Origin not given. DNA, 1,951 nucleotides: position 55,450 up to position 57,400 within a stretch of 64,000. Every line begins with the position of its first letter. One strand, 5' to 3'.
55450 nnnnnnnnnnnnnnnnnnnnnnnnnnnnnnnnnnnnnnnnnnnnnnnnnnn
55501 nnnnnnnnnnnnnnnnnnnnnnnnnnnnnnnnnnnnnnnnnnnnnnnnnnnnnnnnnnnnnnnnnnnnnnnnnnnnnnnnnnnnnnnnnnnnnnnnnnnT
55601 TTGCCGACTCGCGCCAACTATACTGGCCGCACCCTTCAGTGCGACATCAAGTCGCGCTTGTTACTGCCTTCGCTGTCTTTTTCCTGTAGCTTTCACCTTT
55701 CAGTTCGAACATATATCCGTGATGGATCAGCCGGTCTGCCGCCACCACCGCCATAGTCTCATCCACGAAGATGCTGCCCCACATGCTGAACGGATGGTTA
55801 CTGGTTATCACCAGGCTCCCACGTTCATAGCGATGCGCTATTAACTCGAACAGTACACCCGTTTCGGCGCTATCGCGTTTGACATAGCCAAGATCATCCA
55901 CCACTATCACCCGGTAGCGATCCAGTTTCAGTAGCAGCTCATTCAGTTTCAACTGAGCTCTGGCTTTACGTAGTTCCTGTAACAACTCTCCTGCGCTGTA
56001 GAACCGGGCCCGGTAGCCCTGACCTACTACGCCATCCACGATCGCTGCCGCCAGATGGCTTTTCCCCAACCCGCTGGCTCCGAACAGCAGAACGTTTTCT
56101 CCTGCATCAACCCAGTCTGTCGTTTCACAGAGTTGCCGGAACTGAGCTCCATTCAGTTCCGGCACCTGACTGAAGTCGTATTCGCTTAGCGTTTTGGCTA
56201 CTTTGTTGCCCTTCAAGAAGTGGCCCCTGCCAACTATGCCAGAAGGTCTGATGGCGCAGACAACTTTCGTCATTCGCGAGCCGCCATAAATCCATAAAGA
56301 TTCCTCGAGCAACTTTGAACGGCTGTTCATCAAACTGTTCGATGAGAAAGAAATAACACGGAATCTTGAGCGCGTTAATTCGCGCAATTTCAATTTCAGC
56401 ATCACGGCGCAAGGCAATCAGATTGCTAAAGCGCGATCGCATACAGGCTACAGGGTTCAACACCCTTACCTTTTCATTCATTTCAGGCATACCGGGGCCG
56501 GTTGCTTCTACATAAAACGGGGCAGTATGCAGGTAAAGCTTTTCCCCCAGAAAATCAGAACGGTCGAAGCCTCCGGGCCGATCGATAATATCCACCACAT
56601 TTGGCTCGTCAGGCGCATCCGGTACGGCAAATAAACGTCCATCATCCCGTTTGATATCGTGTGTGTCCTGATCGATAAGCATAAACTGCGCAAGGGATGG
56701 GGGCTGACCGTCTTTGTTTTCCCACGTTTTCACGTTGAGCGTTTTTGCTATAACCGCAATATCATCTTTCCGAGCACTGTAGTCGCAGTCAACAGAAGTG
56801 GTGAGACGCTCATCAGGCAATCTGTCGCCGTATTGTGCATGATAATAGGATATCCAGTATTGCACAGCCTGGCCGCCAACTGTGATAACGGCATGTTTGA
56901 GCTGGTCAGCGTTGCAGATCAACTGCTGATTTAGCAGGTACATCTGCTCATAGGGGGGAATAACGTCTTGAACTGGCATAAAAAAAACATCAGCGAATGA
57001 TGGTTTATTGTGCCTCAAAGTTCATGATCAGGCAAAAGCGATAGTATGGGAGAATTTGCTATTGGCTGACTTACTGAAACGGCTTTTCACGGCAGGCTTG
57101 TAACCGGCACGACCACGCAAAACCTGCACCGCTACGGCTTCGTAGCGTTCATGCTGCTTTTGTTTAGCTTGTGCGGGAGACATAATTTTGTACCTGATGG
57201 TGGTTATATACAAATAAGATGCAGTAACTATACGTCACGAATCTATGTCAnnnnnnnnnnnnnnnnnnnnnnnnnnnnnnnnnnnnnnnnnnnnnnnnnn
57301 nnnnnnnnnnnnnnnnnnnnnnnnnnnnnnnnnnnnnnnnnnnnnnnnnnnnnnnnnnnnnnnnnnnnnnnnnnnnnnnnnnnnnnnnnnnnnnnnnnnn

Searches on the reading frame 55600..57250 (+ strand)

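Call 12: search_protein_families(proteins=[L002:5792-6781:-, L002:6833-6985:-], library=padloc, max_evalue=1)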
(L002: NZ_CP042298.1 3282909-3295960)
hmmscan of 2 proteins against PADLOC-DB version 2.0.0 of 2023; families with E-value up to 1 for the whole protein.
L002:5792-6781:- (330 aa): 0 families

L002:6833-6985:- (51 aa): 0 families

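Call 13: search_protein_families(proteins=[L002:5792-6781:-, L002:6833-6985:-], library=phrogs, max_evalue=1)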
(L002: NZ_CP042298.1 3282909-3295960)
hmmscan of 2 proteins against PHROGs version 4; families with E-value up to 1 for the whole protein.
L002:5792-6781:- (330 aa): 1 family
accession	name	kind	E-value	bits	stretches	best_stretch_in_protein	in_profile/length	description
phrog_19559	-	unknown function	1.9e-236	784.1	1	1-330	1-330/330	-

L002:6833-6985:- (51 aa): 0 families

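Call 14: search_solved_structures(query=L002:5792-6781:-, max_evalue=10)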
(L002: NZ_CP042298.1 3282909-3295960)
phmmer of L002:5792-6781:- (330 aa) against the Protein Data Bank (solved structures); distinct sequences matched with E-value up to 10: 1.
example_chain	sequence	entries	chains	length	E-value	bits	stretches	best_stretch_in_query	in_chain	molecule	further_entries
4hsp_A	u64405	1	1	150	1.7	10.7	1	252-293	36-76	hypothetical protein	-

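Call 15: find_homologous_proteins(query=L002:5792-6781:-, max_evalue=0.001)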
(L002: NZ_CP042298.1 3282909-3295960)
Query L002:5792-6781:- (330 aa): 80 proteins with E <= 0.001 among 1255 candidates.
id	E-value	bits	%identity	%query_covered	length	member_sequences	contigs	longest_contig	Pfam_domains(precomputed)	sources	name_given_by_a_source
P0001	1.2e-219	746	96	100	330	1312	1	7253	-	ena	-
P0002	1.4e-193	660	85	100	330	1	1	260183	-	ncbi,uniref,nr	ncbi:hypothetical protein [Klebsiella aerogenes]|uniref:hypothetical protein n=1 Tax=Klebsiella aero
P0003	2.7e-193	659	89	100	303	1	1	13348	-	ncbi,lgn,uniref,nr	ncbi:hypothetical protein [Shigella sonnei]|uniref:hypothetical protein n=1 Tax=Shigella sonnei TaxI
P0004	5.5e-191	652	83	100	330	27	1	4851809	-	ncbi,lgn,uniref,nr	ncbi:hypothetical protein [Dickeya dianthicola]|uniref:hypothetical protein n=1 Tax=Dickeya dianthic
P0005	2.3e-189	647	82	100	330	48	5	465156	-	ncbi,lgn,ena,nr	ncbi:hypothetical protein ACRRQX_000330 [Yersinia enterocolitica]|nr:hypothetical protein [Yersinia 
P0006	1.5e-187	641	83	100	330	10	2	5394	-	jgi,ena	-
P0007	6.0e-187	639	83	100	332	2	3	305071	-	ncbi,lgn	ncbi:TPA: hypothetical protein ACOVJJ_005467 [Klebsiella oxytoca]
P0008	3.0e-185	633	82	100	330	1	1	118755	-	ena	-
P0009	5.9e-185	632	89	96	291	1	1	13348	-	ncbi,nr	ncbi:hypothetical protein CI688_21035 [Shigella sonnei]|nr:hypothetical protein CI688_21035 [Shigell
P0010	5.7e-184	629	81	100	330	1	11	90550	-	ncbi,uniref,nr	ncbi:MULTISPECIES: hypothetical protein [Cronobacter]|uniref:hypothetical protein n=1 Tax=Cronobacte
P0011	5.9e-184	629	81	100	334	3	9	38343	-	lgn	-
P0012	7.5e-184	628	81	100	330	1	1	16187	-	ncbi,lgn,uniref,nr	ncbi:hypothetical protein [Erwinia sp.]|uniref:hypothetical protein n=1 Tax=Erwinia citreus TaxID=55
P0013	3.1e-182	623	80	100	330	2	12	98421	-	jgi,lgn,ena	-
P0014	5.8e-182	622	80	99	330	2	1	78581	-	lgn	-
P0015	1.2e-181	621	81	100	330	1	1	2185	-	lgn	-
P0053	6.9e-63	231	43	91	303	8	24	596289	-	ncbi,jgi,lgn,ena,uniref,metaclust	ncbi:hypothetical protein AB6T85_14330 [Erwinia sp. ACCC 02193]|jgi:hypothetical protein|uniref:Nucl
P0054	5.0e-58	215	40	87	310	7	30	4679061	-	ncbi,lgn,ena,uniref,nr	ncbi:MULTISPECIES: hypothetical protein [Providencia]|uniref:hypothetical protein n=1 Tax=Providenci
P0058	1.4e-52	197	43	89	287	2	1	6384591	-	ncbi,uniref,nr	ncbi:hypothetical protein EZJ58_0186 [Sodalis ligni]|uniref:Nucleotidyltransferase AbiEii toxin of t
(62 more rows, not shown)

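Call 16: profile_search(protein=L002:5792-6781:-)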
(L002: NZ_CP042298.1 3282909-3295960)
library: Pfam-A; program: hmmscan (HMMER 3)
A. the first sequence (330 residues): domains with independent E <= 10: 1; with E <= 0.001: 0
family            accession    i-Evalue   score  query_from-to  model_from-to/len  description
DUF6699           PF20415.3         0.7    10.5     250-287        45-81/131  Family of unknown function (DUF6699)

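Call 20: search_solved_structures(query=A2, max_evalue=10, show_alignments=3)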
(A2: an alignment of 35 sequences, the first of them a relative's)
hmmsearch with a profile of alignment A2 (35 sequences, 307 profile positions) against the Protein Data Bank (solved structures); distinct sequences matched with E-value up to 10: 0.

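Call 25: find_encoding_contigs(protein=P0054, flank=5000, max_places=4)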
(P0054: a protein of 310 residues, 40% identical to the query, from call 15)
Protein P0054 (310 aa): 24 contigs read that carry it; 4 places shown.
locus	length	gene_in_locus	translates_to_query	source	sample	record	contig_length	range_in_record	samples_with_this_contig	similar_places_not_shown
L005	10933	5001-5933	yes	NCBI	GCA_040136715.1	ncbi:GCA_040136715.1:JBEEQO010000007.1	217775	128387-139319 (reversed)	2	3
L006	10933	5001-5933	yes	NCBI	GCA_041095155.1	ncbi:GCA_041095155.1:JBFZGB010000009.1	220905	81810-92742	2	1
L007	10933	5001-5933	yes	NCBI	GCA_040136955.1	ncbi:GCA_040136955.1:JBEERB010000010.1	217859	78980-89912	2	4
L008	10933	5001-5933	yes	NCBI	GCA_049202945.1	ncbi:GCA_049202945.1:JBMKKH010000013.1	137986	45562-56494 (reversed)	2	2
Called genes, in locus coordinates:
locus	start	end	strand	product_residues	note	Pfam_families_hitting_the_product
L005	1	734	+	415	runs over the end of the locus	PF17885:Smoa_sbd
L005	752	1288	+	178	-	PF01613:Flavin_Reduct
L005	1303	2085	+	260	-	PF04199:Cyclase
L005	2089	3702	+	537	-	PF00996:GDI (faint), PF01266:DAO (faint), PF03486:HI0933_like (faint), PF13450:NAD_binding_8, PF01593:Amino_oxidase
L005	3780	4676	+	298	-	PF13557:Phenol_MetA_deg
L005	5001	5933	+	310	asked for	-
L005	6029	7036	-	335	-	PF14525:AraC_binding_2, PF00165:HTH_AraC (weak), PF12833:HTH_18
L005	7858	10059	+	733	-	PF02775:TPP_enzyme_C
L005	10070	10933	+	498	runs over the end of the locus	PF01558:POR, PF20169:DUF6537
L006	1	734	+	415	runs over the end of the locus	PF17885:Smoa_sbd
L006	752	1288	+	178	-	PF01613:Flavin_Reduct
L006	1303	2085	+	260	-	PF04199:Cyclase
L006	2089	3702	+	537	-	PF00996:GDI (faint), PF01266:DAO (faint), PF03486:HI0933_like (faint), PF13450:NAD_binding_8, PF01593:Amino_oxidase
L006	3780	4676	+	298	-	PF13557:Phenol_MetA_deg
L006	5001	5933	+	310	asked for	-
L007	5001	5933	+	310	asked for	-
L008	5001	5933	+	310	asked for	-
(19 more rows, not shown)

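Call 26: find_encoding_contigs(protein=P0004, flank=5000, max_places=3)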
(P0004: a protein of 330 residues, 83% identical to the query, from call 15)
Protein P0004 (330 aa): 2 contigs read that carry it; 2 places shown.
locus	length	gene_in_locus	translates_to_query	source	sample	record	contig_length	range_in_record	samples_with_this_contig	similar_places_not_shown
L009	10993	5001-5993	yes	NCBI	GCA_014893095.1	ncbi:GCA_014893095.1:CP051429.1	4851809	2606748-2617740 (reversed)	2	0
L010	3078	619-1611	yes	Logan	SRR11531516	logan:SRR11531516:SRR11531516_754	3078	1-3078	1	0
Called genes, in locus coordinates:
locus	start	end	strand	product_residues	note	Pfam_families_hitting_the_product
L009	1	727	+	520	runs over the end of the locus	PF12837:Fer4_6 (faint), PF13237:Fer4_10, PF13247:Fer4_11, PF12838:Fer4_7 (weak), PF14711:Nitr_red_bet_C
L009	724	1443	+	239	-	PF02613:Nitrate_red_del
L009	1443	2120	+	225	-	PF02665:Nitrate_red_gam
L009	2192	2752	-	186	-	PF00293:NUDIX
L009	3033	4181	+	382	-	PF00465:Fe-ADH, PF13685:Fe-ADH_2, PF25137:ADH_Fe_C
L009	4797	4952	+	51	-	-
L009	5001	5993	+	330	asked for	-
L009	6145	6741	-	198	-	PF00440:TetR_N, PF17937:TetR_C_28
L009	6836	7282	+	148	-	PF00903:Glyoxalase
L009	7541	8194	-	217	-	PF00440:TetR_N, PF14246:TetR_C_7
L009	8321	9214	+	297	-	PF00890:FAD_binding_2 (faint), PF03486:HI0933_like (faint), PF07992:Pyr_redox_2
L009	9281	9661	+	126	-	PF03992:ABM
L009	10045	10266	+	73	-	PF02604:PhdYeFM_antitox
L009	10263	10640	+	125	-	PF02661:Fic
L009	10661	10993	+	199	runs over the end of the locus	PF03466:LysR_substrate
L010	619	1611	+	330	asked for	-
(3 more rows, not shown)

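Call 30: find_related_loci(query=A2, collection=genome_contigs, flank=4000)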
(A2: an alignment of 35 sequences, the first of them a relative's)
Query A2 (330 aa) in genome_contigs; peptide patterns used: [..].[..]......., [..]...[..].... (x = any residue, [..] = any of these).
188 stretches matched a pattern; 23 encode a relative of the query (tblastn E <= 1e-3); 23 distinct loci.
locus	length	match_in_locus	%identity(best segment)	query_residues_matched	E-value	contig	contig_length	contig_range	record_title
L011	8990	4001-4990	96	1-330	0e+0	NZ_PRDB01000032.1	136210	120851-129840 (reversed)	Klebsiella michiganensis strain DSM 25444 map unlocalized plasmid unnamed3 contig_32, whole genome shotgun sequence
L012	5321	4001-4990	82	1-330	0e+0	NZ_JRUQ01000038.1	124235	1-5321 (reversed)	Erwinia typographi strain M043b Contig38, whole genome shotgun sequence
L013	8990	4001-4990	81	1-330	0e+0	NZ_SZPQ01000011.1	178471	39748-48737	Martelella alba strain BGMRC 2031 Scaffold8_1, whole genome shotgun sequence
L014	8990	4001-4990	78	1-330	3e-180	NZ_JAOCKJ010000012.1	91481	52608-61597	Pantoea sp. GD03673 12, whole genome shotgun sequence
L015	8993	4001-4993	71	1-330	5e-161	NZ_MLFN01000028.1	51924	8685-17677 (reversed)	Pantoea conspicua strain LMG 24534 Contig0028_, whole genome shotgun sequence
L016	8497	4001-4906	55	1-311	3e-109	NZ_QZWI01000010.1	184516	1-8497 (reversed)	Rahnella bruchi strain DSM 27398 contig_0010, whole genome shotgun sequence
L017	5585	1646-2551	54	1-311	9e-107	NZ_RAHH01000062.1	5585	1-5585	Rahnella woolbedingensis strain DSM 27399 contig_00062, whole genome shotgun sequence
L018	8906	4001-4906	55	1-311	3e-109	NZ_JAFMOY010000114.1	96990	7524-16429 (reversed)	Rahnella ecdela strain FRB 231 NODE_20_length_96990_cov_42.719439, whole genome shotgun sequence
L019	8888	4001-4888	48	6-303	8e-86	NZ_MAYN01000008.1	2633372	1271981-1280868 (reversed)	Pantoea eucrina strain Russ contig8, whole genome shotgun sequence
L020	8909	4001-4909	46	1-307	5e-84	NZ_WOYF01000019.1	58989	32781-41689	Budvicia diplopodorum strain D9 Scaffold19_1, whole genome shotgun sequence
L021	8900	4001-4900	46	1-302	7e-84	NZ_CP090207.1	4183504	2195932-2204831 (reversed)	Pantoea agglomerans strain HJS002 chromosome, complete genome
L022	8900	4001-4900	44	6-307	7e-82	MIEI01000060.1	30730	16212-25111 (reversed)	Pantoea brenneri strain LMG 5343 LMG_5343_Contig0060_, whole genome shotgun sequence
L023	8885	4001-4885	45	6-307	2e-78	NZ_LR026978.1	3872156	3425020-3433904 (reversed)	[Erwinia] mediterraneensis strain Marseille-P5165, whole genome shotgun sequence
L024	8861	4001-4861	41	7-309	4e-57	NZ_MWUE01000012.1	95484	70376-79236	Pantoea latae strain AS1 11__len__95484, whole genome shotgun sequence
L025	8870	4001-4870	40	1-307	1e-55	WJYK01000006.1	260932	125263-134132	Enterobacteriaceae bacterium RIT693 6, whole genome shotgun sequence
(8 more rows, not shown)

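Call 32: predict_structure(alignment_id=A2)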
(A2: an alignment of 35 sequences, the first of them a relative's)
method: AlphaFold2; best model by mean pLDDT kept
length: 330 residues; sequences in the alignment: 35
mean_pLDDT: 86.8   pTM: 0.86
mean pLDDT of the five models: 86.8, 86.6, 85.4, 85.0, 80.4
residues with pLDDT >= 90: 192; 70-90: 93; 50-70: 35; < 50: 10
segments of 3 or more residues with pLDDT < 50: 325-330
pLDDT, mean of each block of 10 residues (from residue 1): 74 94 96 96 94 85 91 94 75 75 88 87 73 92 92 94 92 98 89 85 95 96 96 95 81 52 88 97 96 97 93 69 50
secondary structure, 60 per line:
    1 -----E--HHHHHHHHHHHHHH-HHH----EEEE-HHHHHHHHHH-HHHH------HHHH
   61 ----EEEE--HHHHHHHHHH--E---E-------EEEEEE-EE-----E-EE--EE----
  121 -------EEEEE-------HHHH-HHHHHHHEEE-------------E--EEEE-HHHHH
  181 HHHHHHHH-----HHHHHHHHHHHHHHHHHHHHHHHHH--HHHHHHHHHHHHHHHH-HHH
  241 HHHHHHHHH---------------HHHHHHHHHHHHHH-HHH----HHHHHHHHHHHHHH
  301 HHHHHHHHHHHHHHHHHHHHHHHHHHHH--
elements in order: H9-22 E31-34 H36-45 H47-50 H57-60 E65-68 H71-80 E95-100 E128-132 H140-143 H145-151 E152-154 E171-174 H176-188 H194-218 H221-236 H238-249 H265-278 H287-328

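Call 35: profile_search(alignment_id=A2)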
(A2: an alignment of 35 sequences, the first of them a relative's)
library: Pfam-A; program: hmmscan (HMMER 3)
A. the first sequence (330 residues): domains with independent E <= 10: 1; with E <= 0.001: 0
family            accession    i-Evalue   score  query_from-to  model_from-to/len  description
DUF6699           PF20415.3         0.7    10.5     250-287        45-81/131  Family of unknown function (DUF6699)
B. every sequence of the alignment scanned on its own (35 sequences): families by number of members that match
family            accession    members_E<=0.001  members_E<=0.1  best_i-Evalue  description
DUF6699           PF20415.3                  0               1        2.8e-02  Family of unknown function (DUF6699)
Halogen_Hydrol    PF10112.14                 0               1        7.3e-02  5-bromo-4-chloroindolyl phosphate hydrolysis protein

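Call 37: fold_search(model_id=the predicted structure, library=pdb)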
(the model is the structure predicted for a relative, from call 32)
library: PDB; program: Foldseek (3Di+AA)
matches with E <= 10: 339; with E <= 0.001: 0
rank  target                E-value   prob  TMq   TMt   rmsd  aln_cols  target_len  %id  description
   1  4wse_A                2.0e-02  0.90  0.32  0.23  14.5       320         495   12  Crystal structure of the Mimivirus polyadenylate synthase (released 2015-04-01)
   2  4p37_A                3.1e-02  0.89  0.32  0.22  15.3       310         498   10  Crystal structure of the Megavirus polyadenylate synthase (released 2015-04-01)
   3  4wse_B                5.9e-02  0.77  0.32  0.23  15.0       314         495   12  Crystal structure of the Mimivirus polyadenylate synthase (released 2015-04-01)
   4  4i0u_B                1.7e-01  0.13  0.18  0.17  27.4       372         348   12  Improved structure of Thermotoga maritima CorA at 2.7 A resolution (released 2013-03-06)
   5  2iub_A                3.3e-01  0.08  0.15  0.15  22.0       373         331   11  Crystal structure of a divalent metal ion transporter CorA at 2.9 A resolution. (released 2006-08-03)
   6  2iub_J                3.6e-01  0.07  0.15  0.14  21.9       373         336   11  Crystal structure of a divalent metal ion transporter CorA at 2.9 A resolution. (released 2006-08-03)
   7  8tmn_E                4.2e-01  0.09  0.15  0.15  21.7       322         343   11  Cryo-EM structure of magnesium depleted CorA in complex with conformation-specific synthetic antibody C18, State MGD-1 (released 2025-02-12)
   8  8tmj_B                4.4e-01  0.10  0.16  0.16  20.3       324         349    9  Cryo-EM structure of CorA in complex with conformation-specific synthetic antibody C18 and 100 uM MgCl2, State MG0.1-2 (released 2025-02-12)
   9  8tme_E                4.6e-01  0.06  0.12  0.12  20.3       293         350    9  Cryo-EM structure of CorA in complex with conformation-specific synthetic antibody C18 and 100 uM MgCl2, State MG0.1-1 (released 2025-02-12)
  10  4i0u_D                4.9e-01  0.10  0.15  0.15  22.3       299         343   10  Improved structure of Thermotoga maritima CorA at 2.7 A resolution (released 2013-03-06)
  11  8tme_C                5.1e-01  0.18  0.16  0.16  18.7       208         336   12  Cryo-EM structure of CorA in complex with conformation-specific synthetic antibody C18 and 100 uM MgCl2, State MG0.1-1 (released 2025-02-12)
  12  5jrw_D                5.1e-01  0.08  0.17  0.17  27.7       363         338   12  Crystal structure of Thermotoga maritima mutant D89R/D253R (released 2017-01-25)
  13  2iub_I                5.7e-01  0.06  0.13  0.13  23.1       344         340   10  Crystal structure of a divalent metal ion transporter CorA at 2.9 A resolution. (released 2006-08-03)
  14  2iub_F                5.7e-01  0.06  0.15  0.15  22.0       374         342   11  Crystal structure of a divalent metal ion transporter CorA at 2.9 A resolution. (released 2006-08-03)
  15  2iub_H                6.0e-01  0.06  0.14  0.13  22.8       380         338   10  Crystal structure of a divalent metal ion transporter CorA at 2.9 A resolution. (released 2006-08-03)
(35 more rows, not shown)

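Call 48: search_protein_representatives(alignment_id=A2)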
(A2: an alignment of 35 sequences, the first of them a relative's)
Query: 35 sequences, 307 profile positions. Proteins with E-value up to 0.001 (for the whole library): 396; up to 1e-10: 75; up to 1e-30: 40. The best 150 are listed.
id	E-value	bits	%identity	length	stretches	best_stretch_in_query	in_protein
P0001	5.3e-139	479.1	-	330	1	1-306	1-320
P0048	3.7e-129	446.8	-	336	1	1-306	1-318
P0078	1.2e-128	445.2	-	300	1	5-300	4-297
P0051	2.1e-119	414.8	-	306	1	1-296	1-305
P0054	7.5e-119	412.9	-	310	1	3-305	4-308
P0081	2.9e-107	374.9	-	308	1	4-304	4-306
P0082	5.4e-94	331.3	-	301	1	1-297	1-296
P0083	4.4e-91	321.8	-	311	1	5-306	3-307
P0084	1.1e-88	313.9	-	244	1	5-243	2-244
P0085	3.7e-86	305.6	-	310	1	1-304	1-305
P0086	8.8e-85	301.1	-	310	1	1-302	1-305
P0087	1.3e-65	238.1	-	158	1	5-160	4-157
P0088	2.9e-60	220.5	-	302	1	6-296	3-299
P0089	3.4e-60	220.3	-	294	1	5-298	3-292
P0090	8.0e-60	219.1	-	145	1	2-145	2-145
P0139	5.2e-13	65.3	-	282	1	14-272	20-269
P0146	4.9e-11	58.9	-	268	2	171-298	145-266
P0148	7.7e-11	58.2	-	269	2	21-107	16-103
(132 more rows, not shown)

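Call 52: profile_search(alignment_id=A3)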
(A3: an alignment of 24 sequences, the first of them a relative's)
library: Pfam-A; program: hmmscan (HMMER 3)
A. the first sequence (282 residues): domains with independent E <= 10: 2; with E <= 0.001: 0
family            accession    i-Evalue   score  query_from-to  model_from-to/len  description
DNA_pol_A         PF00476.26      0.034    13.5     206-270       200-262/381  DNA polymerase family A
DnaB_2            PF07261.16       0.81     9.9     202-233        17-47/74  Replication initiation and membrane attachment
B. every sequence of the alignment scanned on its own (24 sequences): families by number of members that match
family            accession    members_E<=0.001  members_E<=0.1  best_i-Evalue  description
DUF2204           PF09970.15                 1               1        9.0e-04  Nucleotidyl transferase of unknown function (DUF2204)
Zein              PF01559.21                 0               1        3.3e-02  Zein seed storage protein
DNA_pol_A         PF00476.26                 0               1        3.4e-02  DNA polymerase family A
Rep_1B            PF17873.7                  0               1        5.2e-02  Replicase polyprotein 1ab regulatory domain
NAS               PF03059.22                 0               1        5.9e-02  Nicotianamine synthase protein

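Call 57: search_dna_similar(query=L002:5792-6781:-, collection=phages, mode=protein, max_rows=15)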
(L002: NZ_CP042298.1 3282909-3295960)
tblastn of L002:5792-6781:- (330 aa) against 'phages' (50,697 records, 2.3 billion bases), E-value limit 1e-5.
No match.
